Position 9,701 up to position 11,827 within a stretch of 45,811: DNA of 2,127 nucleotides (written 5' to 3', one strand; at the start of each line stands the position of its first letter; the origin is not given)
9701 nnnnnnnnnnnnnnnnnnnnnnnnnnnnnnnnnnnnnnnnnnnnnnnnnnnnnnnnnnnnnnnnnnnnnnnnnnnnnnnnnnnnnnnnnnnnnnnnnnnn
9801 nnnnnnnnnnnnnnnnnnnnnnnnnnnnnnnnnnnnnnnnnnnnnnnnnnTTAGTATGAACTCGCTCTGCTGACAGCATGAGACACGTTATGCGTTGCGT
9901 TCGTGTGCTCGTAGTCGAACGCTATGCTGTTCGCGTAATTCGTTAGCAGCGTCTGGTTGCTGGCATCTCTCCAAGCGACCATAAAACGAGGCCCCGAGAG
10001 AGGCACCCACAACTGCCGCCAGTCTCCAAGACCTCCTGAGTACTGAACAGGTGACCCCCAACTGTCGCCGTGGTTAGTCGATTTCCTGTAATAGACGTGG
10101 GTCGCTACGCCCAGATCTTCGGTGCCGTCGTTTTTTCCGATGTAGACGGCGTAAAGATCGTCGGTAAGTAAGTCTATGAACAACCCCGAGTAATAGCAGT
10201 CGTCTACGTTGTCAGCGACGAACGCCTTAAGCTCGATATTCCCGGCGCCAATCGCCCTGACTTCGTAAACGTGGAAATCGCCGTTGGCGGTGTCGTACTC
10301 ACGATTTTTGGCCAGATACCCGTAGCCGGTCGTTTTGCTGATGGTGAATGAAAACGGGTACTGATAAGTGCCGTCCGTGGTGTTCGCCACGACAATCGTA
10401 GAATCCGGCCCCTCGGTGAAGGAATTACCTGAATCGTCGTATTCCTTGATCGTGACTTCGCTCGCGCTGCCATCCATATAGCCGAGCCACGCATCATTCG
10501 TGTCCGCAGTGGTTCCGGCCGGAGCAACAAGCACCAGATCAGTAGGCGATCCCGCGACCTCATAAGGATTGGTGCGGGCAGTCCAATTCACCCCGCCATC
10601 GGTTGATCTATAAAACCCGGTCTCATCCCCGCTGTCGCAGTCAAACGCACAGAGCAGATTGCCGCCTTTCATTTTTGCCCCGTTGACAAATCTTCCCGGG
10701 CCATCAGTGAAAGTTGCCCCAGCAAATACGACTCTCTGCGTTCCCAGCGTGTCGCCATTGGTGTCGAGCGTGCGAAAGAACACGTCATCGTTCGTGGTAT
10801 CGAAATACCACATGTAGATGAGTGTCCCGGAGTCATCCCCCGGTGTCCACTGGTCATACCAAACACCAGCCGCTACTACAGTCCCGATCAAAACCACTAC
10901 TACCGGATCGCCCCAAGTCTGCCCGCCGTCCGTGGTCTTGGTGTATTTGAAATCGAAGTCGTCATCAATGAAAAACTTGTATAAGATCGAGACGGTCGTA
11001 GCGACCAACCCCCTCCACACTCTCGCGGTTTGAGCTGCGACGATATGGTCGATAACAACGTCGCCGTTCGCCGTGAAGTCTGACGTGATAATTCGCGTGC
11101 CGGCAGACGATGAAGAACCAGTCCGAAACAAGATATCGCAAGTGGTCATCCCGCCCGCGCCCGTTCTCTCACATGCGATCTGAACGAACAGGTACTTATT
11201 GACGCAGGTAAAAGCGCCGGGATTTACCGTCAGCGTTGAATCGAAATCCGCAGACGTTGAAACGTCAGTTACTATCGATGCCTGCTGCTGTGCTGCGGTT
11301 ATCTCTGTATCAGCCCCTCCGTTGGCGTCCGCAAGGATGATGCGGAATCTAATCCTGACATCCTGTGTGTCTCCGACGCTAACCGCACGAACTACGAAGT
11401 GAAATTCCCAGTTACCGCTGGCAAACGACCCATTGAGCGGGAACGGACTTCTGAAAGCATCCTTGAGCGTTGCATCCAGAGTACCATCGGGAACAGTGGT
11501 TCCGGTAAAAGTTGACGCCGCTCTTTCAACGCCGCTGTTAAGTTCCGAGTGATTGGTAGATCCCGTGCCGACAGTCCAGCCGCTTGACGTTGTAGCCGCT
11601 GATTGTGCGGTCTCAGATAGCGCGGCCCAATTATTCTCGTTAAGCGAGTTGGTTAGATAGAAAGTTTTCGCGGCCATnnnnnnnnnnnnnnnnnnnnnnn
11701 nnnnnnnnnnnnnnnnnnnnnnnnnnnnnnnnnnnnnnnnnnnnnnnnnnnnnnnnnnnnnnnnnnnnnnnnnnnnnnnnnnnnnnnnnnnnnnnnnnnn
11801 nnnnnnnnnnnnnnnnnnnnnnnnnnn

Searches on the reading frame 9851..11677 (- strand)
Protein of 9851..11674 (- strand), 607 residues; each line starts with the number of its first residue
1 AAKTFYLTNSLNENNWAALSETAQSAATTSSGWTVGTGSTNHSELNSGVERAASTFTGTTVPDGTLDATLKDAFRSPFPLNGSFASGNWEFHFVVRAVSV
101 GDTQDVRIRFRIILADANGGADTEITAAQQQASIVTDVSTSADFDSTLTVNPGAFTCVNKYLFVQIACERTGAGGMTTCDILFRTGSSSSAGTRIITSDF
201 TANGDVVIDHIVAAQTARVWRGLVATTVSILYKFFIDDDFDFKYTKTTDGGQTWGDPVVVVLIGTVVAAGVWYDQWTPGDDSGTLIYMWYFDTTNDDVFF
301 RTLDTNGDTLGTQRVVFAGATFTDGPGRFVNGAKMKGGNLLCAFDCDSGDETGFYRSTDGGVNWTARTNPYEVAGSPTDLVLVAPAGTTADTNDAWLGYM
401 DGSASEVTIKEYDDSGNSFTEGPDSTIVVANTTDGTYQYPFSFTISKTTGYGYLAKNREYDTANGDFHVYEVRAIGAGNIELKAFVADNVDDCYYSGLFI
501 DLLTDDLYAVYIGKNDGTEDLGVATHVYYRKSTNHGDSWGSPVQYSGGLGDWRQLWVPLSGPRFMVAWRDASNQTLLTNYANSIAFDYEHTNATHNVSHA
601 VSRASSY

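Call 49: find_encoding_contigs(protein=window:9851-11674:-, flank=10000, max_places=4)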
Protein window:9851-11674:- (607 aa): no gene with exactly this product is on record in the collection.

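Call 50: find_encoding_contigs(protein=window:9854-11677:-, flank=10000, max_places=4)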
Protein window:9854-11677:- (608 aa): no gene with exactly this product is on record in the collection.

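Call 71: search_protein_families(library=phrogs, proteins=[window:9854-11677:-], max_evalue=0.00001)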
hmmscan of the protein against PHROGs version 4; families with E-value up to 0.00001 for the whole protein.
window:9854-11677:- (608 aa): 0 families
